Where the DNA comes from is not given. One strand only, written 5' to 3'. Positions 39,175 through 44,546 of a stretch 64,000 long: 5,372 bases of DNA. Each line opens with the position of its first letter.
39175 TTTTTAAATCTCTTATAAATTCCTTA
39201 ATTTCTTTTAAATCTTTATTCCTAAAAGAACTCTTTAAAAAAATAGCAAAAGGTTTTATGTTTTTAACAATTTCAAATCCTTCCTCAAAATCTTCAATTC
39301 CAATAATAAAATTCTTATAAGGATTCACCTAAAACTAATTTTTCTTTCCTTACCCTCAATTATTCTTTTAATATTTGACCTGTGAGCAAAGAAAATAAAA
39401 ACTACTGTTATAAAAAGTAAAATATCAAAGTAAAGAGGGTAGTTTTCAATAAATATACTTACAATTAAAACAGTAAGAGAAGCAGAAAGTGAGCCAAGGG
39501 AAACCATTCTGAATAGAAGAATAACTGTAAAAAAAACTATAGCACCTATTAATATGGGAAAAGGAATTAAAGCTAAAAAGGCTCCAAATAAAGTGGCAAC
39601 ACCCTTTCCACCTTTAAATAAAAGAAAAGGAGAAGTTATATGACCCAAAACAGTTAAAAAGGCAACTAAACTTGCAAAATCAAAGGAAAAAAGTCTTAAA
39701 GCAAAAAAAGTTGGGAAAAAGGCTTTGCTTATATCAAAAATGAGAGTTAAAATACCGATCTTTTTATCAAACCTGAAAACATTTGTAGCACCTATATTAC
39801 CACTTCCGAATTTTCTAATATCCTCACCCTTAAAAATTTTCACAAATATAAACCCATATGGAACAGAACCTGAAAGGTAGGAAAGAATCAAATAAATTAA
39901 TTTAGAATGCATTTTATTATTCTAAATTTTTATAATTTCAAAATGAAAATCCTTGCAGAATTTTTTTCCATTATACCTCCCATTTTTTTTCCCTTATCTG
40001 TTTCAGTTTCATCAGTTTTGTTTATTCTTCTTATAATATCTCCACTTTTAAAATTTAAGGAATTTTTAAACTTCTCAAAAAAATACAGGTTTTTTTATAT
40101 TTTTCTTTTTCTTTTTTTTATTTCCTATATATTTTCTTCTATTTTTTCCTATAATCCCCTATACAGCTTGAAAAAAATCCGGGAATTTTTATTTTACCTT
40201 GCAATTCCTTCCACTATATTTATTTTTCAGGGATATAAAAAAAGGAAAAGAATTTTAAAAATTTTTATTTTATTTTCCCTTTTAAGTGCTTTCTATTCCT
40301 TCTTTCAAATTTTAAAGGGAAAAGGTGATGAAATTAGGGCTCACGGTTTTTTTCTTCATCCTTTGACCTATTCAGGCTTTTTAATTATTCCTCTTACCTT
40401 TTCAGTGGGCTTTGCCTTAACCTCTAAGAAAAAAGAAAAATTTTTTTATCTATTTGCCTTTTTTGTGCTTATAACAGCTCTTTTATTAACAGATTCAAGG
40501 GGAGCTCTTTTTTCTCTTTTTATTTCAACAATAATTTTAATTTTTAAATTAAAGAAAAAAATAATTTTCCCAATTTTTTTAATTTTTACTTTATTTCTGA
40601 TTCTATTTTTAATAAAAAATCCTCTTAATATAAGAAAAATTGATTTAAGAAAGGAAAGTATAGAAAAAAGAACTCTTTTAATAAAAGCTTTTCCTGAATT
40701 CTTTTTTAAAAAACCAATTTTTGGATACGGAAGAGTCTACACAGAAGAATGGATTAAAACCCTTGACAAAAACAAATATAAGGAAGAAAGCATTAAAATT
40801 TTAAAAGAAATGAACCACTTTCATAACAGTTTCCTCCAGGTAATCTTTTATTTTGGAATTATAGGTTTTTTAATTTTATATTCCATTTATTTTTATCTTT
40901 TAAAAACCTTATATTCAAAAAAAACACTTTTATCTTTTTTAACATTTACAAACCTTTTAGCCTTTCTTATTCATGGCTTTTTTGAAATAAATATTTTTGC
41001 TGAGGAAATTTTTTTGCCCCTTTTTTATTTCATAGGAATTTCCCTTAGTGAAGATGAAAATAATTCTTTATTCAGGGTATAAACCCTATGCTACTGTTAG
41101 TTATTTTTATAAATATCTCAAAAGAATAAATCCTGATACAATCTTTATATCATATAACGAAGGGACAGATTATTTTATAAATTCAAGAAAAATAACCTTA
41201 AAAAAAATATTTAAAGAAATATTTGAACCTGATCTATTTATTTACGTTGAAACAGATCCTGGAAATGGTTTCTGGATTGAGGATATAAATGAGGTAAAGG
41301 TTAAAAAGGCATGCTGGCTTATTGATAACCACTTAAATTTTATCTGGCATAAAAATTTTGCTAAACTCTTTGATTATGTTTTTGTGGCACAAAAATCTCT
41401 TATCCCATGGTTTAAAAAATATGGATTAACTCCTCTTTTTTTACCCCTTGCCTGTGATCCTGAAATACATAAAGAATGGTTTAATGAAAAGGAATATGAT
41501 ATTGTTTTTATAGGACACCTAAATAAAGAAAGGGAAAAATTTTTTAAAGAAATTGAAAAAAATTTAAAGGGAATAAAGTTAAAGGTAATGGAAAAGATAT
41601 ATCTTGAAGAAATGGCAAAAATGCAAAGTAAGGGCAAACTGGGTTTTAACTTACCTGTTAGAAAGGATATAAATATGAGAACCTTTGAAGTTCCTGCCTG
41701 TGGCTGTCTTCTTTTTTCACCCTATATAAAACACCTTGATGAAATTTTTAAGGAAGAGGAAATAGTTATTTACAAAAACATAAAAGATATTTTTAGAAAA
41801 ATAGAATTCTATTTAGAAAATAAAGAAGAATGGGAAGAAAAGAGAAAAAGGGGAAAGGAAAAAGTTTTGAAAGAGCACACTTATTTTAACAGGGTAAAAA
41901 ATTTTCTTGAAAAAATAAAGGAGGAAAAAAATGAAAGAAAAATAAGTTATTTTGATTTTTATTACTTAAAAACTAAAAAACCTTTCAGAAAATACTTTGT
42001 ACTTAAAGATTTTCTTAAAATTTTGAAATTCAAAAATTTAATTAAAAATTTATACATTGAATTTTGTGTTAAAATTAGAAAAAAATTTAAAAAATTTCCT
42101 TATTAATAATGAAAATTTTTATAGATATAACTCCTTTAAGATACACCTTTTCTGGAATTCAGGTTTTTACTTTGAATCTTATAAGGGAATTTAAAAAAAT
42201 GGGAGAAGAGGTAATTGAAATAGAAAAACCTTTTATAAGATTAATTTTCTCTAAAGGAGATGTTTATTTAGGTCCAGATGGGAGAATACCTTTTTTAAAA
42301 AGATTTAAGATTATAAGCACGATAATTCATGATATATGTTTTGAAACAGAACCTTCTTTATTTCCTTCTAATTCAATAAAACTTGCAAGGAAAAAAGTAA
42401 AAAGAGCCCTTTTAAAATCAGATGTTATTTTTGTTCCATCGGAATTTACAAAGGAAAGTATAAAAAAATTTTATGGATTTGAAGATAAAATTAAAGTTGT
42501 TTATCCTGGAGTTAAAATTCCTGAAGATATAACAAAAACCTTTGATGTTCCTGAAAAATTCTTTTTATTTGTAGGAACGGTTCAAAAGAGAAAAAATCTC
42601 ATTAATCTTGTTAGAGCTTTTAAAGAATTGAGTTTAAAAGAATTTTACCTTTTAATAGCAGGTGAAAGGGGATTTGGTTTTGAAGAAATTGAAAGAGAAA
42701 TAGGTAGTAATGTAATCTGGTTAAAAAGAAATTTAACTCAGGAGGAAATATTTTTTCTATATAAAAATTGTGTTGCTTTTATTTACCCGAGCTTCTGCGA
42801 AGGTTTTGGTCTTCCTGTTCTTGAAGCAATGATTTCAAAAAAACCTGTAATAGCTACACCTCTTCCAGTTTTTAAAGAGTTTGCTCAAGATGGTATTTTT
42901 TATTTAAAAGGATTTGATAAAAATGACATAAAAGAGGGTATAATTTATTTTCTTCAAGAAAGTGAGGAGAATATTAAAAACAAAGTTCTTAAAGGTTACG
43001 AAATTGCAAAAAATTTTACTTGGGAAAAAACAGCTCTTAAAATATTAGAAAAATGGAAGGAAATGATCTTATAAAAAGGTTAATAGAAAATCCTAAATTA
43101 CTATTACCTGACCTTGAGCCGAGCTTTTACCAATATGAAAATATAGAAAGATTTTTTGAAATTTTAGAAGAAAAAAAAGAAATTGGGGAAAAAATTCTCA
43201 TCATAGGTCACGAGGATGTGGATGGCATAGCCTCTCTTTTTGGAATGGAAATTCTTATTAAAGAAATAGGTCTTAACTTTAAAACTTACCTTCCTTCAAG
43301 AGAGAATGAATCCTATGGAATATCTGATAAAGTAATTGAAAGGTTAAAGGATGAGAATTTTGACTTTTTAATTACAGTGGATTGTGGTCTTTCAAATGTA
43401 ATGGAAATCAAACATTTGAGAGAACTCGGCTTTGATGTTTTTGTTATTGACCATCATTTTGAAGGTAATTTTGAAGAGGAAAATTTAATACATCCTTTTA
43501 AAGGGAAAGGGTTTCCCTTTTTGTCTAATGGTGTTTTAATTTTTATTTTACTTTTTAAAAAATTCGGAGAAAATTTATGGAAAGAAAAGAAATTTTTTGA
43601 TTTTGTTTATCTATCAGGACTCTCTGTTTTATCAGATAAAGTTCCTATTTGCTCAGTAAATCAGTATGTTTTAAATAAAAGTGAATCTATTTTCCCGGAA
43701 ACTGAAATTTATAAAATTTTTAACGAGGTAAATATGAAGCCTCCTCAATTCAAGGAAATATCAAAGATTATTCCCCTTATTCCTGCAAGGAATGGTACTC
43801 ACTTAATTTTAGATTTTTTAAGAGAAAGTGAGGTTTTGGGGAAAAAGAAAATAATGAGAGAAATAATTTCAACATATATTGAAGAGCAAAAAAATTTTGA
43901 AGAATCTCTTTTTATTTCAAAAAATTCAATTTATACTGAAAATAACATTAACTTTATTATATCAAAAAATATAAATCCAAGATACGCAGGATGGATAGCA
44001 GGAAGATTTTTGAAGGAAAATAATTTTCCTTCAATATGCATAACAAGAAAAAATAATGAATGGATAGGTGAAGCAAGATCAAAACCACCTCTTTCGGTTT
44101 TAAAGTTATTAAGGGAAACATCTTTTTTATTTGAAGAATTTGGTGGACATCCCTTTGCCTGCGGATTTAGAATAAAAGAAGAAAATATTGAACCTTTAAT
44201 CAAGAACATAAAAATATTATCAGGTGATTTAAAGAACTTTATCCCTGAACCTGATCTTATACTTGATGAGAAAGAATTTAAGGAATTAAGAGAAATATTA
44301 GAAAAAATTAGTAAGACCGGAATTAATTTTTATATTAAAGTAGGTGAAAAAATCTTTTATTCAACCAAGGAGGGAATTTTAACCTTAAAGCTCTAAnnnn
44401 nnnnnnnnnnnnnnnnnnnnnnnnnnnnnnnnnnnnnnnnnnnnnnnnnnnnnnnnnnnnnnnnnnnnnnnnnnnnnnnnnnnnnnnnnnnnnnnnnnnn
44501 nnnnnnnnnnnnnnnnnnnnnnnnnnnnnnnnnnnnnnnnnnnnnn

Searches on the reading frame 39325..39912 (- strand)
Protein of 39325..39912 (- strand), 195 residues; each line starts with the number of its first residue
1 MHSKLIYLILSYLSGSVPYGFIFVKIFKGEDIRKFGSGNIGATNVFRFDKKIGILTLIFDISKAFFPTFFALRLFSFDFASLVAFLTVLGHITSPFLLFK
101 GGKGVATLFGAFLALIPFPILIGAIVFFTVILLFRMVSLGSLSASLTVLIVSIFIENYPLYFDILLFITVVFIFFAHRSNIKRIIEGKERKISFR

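Call 7: search_protein_families(library=ncbifam, proteins=[window:39325-39912:-], max_evalue=0.00001)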
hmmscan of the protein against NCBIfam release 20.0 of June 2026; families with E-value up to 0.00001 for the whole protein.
window:39325-39912:- (195 aa): 8 families
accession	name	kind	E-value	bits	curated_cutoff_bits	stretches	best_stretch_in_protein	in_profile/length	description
TIGR00023.1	TIGR00023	equivalog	7.3e-53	179.3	137.2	1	5-193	6-194/196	glycerol-3-phosphate 1-O-acyltransferase PlsY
NF010993.0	PRK14417.1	equivalog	5e-23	81.8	249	1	5-158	6-161/232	membrane protein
NF010990.0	PRK14414.1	equivalog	5.7e-17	62.1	261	1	5-190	8-191/210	glycerol-3-phosphate acyltransferase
NF010992.0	PRK14416.1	equivalog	1.9e-16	60.7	222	1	8-174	3-179/207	membrane protein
NF010976.0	PRK14399.1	equivalog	8.3e-15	55.3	419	1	7-152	14-167/258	membrane protein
NF010978.0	PRK14401.1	equivalog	2e-14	53.8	163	1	4-137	2-132/187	membrane protein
NF010987.0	PRK14411.1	equivalog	6.3e-12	45.7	243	1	4-192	3-190/204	membrane protein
NF001254.0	PRK00220.2-1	equivalog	8.4e-11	42.2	199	1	4-178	6-181/182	glycerol-3-phosphate 1-O-acyltransferase PlsY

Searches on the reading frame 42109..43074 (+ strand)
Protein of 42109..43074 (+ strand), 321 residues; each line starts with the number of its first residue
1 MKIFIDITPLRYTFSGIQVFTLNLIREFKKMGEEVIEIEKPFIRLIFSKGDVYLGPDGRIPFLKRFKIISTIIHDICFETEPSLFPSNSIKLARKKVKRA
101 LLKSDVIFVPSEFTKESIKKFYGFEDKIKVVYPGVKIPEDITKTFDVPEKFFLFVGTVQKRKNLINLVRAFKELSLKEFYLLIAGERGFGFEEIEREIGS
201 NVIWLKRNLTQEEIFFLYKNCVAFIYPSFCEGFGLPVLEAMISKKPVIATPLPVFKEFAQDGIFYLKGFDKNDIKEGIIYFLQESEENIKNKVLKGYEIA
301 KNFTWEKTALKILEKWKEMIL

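Call 7: search_protein_families(library=ncbifam, proteins=[window:42109-43074:+], max_evalue=0.00001)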
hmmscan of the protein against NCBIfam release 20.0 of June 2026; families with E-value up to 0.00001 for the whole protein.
window:42109-43074:+ (321 aa): 17 families
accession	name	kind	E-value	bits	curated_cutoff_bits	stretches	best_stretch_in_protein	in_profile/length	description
TIGR04047.1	MSMEG_0565_glyc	hypoth_equivalog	6.2e-19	68.3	259.85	1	150-317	194-372/373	MSMEG_0565 family glycosyltransferase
NF053513.1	Gtran_IagA_BgsA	equivalog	1.8e-15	56.8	460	1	84-316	85-328/333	LTA glycolipid anchor biosynthesis glycosyltransferase, IagA/BgsA family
TIGR02149.1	glgA_Coryne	subfamily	7.4e-15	55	302.4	1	97-318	138-389/391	glycogen synthase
NF049987.1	DaglGlyslTfaseDgs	equivalog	6.6e-12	45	500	1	94-320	92-328/332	processive diacylglycerol alpha-glucosyltransferase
TIGR03449.1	mycothiol_MshA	equivalog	7.7e-12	44.8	462.5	1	111-319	173-403/406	D-inositol-3-phosphate glycosyltransferase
TIGR04157.1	glyco_rSAM_CFB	subfamily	1.5e-11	44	400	1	88-267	154-347/406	TIGR04157 family glycosyltransferase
NF053787.1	GlcN_PG_synth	equivalog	6.2e-11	41.7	480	1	149-319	197-359/361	N-acetylglucosaminyl phosphatidylglycerol synthase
NF041010.1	glycosy_Agl16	equivalog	1.2e-10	40.8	575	1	90-319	123-351/352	glycosylation protein Agl16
NF038295.1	EPS_HpsP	equivalog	4e-10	39.2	550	1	120-319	170-387/388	hormogonium polysaccharide biosynthesis glycosyltransferase HpsP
NF047684.1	TeichurnBiosyTuaC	equivalog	3.8e-09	35.9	550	1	141-320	209-390/391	teichuronic acid biosynthesis protein TuaC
NF050063.1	ProtGlycPglJ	equivalog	3.9e-09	36.2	500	1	94-313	135-360/363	N-acetylgalactosamine-N,N'-diacetylbacillosaminyl-diphospho-undecaprenol 4-alpha-N-acetylgalactosaminyltransferase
TIGR03088.1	stp2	hypoth_equivalog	8e-09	35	409.05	1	151-307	196-361/374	TIGR03088 family PEP-CTERM/XrtA system glycosyltransferase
NF038255.1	exopoly_VpsD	equivalog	1.8e-08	33.6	300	1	197-300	260-366/381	VpsD family glycosyltransferase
TIGR03999.1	thiol_BshA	equivalog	2.4e-08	33.3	273.7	1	95-308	136-362/375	N-acetyl-alpha-D-glucosaminyl L-malate synthase BshA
NF041101.1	manno_glu_gly_synth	equivalog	7.9e-08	31.4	640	1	197-293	294-393/431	mannosylglucosylglycerate synthase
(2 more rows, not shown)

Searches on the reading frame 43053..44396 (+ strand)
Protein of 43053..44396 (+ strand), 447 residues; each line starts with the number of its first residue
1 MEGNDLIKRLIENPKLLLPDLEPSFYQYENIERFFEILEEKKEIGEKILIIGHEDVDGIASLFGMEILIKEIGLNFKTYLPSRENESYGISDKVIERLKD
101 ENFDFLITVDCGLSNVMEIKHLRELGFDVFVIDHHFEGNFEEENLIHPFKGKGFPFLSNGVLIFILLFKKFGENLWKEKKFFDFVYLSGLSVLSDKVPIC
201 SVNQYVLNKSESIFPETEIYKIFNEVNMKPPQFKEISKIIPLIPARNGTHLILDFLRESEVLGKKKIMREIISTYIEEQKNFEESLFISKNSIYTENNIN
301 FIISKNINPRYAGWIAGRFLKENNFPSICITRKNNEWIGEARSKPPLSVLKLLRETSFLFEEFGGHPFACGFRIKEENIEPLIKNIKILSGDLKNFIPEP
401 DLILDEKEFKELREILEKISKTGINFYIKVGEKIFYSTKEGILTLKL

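Call 7: search_protein_families(library=ncbifam, proteins=[window:43053-44396:+], max_evalue=0.00001)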
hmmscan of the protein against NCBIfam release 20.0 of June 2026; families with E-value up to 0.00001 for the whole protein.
window:43053-44396:+ (447 aa): 3 families
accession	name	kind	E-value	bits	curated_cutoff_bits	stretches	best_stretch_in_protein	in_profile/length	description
TIGR00644.1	recJ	equivalog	5.5e-53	180.1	396.9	1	20-420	23-459/546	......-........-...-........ exonuclease RecJ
NF008290.0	PRK11070.1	equivalog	2.7e-16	59.2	900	1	24-140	50-167/577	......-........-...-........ exonuclease RecJ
NF053576.1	RecJ_archaeal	equivalog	7.6e-13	48.1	360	1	39-140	5-98/452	RecJ family nuclease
